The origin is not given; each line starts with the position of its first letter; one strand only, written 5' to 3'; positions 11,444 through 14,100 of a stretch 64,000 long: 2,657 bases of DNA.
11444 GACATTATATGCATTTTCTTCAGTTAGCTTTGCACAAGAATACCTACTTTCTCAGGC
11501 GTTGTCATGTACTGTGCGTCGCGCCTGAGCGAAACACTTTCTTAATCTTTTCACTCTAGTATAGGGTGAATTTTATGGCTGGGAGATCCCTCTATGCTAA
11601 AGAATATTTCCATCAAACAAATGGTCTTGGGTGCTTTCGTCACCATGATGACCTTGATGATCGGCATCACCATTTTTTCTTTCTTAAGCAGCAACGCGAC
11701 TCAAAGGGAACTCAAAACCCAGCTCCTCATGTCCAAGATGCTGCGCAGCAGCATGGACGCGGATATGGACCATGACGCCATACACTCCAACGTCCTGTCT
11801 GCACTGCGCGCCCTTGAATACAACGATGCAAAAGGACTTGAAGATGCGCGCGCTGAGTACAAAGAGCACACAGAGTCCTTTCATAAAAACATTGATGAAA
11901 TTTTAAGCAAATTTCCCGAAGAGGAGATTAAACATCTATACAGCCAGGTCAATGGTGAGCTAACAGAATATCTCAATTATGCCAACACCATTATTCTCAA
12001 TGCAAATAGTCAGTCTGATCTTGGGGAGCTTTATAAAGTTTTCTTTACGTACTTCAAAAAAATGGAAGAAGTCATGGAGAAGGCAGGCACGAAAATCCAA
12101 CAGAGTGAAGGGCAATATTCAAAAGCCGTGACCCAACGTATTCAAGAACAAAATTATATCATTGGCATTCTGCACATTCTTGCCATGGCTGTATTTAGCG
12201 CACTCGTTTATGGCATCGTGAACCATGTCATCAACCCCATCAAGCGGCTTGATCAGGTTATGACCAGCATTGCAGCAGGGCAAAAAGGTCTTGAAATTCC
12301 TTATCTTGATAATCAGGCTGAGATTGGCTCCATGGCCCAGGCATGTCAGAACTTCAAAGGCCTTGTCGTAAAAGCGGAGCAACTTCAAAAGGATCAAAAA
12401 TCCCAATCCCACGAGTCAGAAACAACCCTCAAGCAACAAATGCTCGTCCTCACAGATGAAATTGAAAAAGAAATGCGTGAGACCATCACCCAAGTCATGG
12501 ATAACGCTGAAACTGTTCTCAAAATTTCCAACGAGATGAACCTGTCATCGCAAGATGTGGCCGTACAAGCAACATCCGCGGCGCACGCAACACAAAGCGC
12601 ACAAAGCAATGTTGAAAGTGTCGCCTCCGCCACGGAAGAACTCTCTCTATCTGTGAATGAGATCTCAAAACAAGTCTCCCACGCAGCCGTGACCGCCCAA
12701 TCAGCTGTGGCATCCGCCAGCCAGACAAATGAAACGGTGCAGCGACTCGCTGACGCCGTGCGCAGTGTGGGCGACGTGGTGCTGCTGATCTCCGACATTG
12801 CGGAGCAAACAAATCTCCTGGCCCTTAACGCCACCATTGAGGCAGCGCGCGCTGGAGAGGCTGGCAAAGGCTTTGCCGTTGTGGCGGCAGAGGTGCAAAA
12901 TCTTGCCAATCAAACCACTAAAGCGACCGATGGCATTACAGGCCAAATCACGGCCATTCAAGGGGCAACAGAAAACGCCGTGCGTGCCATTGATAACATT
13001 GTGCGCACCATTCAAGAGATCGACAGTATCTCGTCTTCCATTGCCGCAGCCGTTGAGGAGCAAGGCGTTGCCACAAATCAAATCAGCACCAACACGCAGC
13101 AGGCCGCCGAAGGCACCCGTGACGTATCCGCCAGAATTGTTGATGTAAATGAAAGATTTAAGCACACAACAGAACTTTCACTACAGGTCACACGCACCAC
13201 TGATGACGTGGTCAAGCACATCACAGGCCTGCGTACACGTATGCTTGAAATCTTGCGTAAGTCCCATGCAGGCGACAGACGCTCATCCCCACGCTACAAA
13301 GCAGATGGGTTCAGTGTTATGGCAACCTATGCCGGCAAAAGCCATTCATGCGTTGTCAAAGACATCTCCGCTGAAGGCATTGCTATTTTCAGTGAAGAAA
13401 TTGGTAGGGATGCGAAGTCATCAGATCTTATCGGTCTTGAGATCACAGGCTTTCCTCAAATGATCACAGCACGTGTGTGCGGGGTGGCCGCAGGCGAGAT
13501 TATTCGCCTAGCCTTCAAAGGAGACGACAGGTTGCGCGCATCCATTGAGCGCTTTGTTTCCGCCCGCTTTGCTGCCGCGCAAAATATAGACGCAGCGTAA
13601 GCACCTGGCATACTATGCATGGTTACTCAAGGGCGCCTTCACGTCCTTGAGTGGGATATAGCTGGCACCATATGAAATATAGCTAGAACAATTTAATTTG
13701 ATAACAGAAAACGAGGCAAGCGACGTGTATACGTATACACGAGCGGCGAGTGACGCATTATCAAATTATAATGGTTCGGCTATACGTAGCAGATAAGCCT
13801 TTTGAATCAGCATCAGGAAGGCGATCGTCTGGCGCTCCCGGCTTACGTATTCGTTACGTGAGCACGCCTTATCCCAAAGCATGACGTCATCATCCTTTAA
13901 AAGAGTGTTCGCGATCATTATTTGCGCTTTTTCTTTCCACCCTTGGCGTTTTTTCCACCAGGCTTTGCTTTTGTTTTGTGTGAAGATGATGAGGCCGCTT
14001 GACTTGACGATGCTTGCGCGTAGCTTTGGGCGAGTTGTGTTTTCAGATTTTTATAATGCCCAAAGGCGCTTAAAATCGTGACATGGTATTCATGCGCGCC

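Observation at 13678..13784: Novel 107 bp palindromic mobile-element-like repeat (second copy at 32694-32800)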

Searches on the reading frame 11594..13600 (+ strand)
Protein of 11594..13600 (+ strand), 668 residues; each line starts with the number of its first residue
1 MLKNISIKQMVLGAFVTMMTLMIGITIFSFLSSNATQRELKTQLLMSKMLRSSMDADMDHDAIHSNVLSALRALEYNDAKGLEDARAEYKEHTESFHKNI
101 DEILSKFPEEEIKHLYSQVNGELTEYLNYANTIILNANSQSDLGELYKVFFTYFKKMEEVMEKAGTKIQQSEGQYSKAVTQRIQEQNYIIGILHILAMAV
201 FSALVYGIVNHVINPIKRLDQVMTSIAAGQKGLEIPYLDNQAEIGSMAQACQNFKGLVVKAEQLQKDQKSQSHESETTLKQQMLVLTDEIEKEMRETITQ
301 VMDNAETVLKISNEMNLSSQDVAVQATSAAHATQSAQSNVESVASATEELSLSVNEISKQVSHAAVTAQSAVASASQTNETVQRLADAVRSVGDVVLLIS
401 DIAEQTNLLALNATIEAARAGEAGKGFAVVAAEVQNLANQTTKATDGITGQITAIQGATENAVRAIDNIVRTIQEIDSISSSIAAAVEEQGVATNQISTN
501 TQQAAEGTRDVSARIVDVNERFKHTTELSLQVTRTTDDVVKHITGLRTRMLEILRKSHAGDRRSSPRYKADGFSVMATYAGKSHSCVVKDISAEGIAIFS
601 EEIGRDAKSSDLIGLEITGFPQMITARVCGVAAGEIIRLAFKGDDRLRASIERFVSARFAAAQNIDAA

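Call 13: find_encoding_contigs(protein=window:11594-13600:+, flank=10000, max_places=10)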
Protein window:11594-13600:+ (668 aa): no gene with exactly this product is on record in the collection.

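Call 26: search_protein_families(library=pfam, proteins=[window:11594-13600:+], max_evalue=0.01)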
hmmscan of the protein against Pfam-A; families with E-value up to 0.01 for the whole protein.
window:11594-13600:+ (668 aa): 3 families
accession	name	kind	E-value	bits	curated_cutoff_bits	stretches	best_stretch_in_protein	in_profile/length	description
PF00015.26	MCPsignal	-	2.5e-28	99.5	34.6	1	360-528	3-171/172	Methyl-accepting chemotaxis protein (MCP) signalling domain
PF07238.19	PilZ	-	8.8e-06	26.4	22.5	1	561-655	1-100/102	PilZ domain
PF00672.30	HAMP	-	0.0014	19.3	25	0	209-250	3-43/53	HAMP domain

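Call 42: find_homologous_proteins(query=window:11594-13600:+, max_evalue=1e-20)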
Query window:11594-13600:+ (668 aa): 7969 proteins with E <= 1e-20 among 8000 candidates; the best 120 are listed.
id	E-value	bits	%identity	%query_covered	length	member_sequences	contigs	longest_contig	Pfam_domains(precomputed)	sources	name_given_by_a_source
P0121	0.0e+0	1392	100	100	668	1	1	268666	PF00015.27,PF07238.20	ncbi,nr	ncbi:MAG: hypothetical protein C0514_02020 [Candidatus Puniceispirillum sp.]|nr:hypothetical protein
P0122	0.0e+0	1251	89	100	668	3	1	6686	PF00015.27,PF07238.20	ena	-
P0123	5.9e-232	790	59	99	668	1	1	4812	PF00015.27,PF00672.31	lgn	-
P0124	2.3e-200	685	71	70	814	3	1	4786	PF00015.27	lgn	-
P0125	5.1e-170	585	62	71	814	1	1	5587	PF00015.27,PF07238.20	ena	-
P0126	8.8e-168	578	60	72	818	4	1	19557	PF00015.27,PF00672.31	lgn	-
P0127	2.0e-167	577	62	69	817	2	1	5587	PF00015.27,PF07238.20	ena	-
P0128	2.5e-166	573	61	70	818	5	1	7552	PF00015.27,PF00672.31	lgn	-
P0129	1.8e-163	564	58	73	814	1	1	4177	PF00015.27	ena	-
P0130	1.7e-155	537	61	67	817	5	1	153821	PF00015.27,PF07238.20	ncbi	-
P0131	6.1e-155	535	58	71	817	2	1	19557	PF00015.27,PF07238.20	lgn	-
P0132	7.6e-155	535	61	66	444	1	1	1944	PF00015.27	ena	-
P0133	3.0e-150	520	65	61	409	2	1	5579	PF00015.27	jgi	jgi:methyl-accepting chemotaxis protein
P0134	2.5e-119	418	40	94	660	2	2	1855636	PF00015.27,PF07238.20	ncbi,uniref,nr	ncbi:Methyl-accepting chemotaxis and PilZ domain-containing protein [Candidatus Bealeia paramacronuc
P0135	1.1e-100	356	38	89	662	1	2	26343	PF00015.27,PF07238.20,PF00672.31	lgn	-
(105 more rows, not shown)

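Call 43: find_encoding_contigs(protein=P0122, flank=10000, max_places=6)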
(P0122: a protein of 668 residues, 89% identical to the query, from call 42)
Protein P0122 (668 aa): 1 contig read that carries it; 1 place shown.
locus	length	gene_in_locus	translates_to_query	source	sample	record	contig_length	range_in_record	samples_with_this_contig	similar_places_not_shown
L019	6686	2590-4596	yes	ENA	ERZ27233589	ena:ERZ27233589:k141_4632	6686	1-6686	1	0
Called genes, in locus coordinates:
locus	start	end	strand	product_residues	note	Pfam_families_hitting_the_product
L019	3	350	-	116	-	?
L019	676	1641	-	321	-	PF00056:Ldh_1_N, PF02866:Ldh_1_C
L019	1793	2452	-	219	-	PF02230:Abhydrolase_2, PF12146:Hydrolase_4 (faint)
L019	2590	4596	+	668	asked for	PF00015:MCPsignal, PF07238:PilZ (faint)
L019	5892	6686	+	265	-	?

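Call 44: find_encoding_contigs(protein=P0123, flank=10000, max_places=6)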
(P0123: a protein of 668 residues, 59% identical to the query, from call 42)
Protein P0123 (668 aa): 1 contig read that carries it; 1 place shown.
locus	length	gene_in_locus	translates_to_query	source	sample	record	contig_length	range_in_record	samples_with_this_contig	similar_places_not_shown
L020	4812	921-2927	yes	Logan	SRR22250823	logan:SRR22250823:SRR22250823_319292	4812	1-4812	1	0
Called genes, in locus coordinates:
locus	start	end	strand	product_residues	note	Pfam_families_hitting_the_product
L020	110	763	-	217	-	PF02230:Abhydrolase_2, PF00326:Peptidase_S9 (faint)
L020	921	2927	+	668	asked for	PF00672:HAMP (faint), PF00015:MCPsignal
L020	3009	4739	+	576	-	PF00672:HAMP (weak), PF00015:MCPsignal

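Call 73: find_encoding_contigs(protein=P0130, flank=10000, max_places=5)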
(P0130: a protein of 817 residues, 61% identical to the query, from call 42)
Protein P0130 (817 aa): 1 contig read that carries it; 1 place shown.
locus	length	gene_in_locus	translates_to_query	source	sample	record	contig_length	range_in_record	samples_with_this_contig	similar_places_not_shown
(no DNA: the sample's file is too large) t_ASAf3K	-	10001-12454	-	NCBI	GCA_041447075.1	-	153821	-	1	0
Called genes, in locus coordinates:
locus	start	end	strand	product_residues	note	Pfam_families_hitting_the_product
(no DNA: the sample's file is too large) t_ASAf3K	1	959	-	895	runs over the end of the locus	PF02739:5_3_exonuc_N, PF01367:5_3_exonuc, PF00476:DNA_pol_A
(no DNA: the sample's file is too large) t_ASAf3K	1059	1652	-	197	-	PF00881:Nitroreductase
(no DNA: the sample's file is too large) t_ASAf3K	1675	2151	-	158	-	PF00210:Ferritin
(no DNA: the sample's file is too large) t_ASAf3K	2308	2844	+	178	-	PF03748:FliL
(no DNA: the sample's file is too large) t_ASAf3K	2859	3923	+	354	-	PF02154:FliM, PF01052:FliMN_C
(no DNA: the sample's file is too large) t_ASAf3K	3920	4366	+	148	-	PF20072:DUF6468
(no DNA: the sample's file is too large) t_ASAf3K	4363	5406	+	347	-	PF03448:MgtE_N (weak)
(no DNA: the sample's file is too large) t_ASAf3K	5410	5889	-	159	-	PF05258:DciA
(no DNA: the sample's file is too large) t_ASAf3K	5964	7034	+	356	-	PF00730:HhH-GPD, PF00633:HHH, PF14815:NUDIX_4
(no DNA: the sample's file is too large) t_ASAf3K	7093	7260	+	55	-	PF00471:Ribosomal_L33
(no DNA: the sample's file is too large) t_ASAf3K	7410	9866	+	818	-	PF00672:HAMP (weak), PF00015:MCPsignal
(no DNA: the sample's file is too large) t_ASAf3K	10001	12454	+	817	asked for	PF00015:MCPsignal, PF07238:PilZ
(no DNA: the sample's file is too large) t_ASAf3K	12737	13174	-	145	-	PF04355:BamE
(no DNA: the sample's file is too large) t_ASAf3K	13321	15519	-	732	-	PF00580:UvrD-helicase, PF01443:Viral_helicase1 (faint), PF13245:AAA_19, PF13604:AAA_30 (faint), PF13361:UvrD_C, PF13538:UvrD_C_2 (faint), PF21196:PcrA_UvrD_tudor (weak)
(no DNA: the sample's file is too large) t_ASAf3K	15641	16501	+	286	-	PF00892:EamA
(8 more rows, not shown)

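Call 74: find_encoding_contigs(protein=P0126, flank=10000, max_places=5)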
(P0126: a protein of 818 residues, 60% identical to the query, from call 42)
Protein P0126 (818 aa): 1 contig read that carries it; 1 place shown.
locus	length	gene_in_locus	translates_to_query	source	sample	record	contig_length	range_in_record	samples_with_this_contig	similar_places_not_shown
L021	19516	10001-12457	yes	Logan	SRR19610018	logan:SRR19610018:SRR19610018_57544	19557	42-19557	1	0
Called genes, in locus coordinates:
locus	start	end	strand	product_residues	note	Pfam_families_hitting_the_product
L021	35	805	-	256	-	PF13489:Methyltransf_23 (weak), PF08241:Methyltransf_11, PF08242:Methyltransf_12 (weak), PF13649:Methyltransf_25 (weak), PF13847:Methyltransf_31 (weak)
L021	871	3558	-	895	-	PF02739:5_3_exonuc_N, PF01367:5_3_exonuc, PF00476:DNA_pol_A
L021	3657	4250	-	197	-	PF00881:Nitroreductase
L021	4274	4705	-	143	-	PF00210:Ferritin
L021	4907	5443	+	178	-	PF03748:FliL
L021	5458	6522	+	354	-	PF02154:FliM, PF01052:FliMN_C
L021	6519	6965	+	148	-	PF20072:DUF6468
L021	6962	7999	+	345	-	PF03448:MgtE_N (weak)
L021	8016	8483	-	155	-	PF05258:DciA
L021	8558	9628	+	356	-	PF00730:HhH-GPD, PF14815:NUDIX_4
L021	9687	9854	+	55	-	PF00471:Ribosomal_L33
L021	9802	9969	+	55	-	-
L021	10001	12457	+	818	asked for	PF00672:HAMP (weak), PF00015:MCPsignal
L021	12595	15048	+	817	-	PF00015:MCPsignal, PF07238:PilZ (weak)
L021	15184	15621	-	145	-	PF04355:BamE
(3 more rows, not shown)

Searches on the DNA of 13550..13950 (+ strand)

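Call 11: search_dna_similar(query=window:13678-13784:+, collection=plasmids, mode=distant, max_evalue=0.01)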
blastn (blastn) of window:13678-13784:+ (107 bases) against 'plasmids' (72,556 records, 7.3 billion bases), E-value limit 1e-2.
No match.

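Call 12: search_dna_similar(query=window:13678-13784:+, collection=phages, mode=distant, max_evalue=0.01)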
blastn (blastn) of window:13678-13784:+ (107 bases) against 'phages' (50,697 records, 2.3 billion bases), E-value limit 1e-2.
No match.

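Call 51: search_rna_families(source=window, start=13550, end=13950, threshold=evalue, max_evalue=5)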
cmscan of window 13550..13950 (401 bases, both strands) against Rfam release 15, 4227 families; matches with E-value up to 5: 0.
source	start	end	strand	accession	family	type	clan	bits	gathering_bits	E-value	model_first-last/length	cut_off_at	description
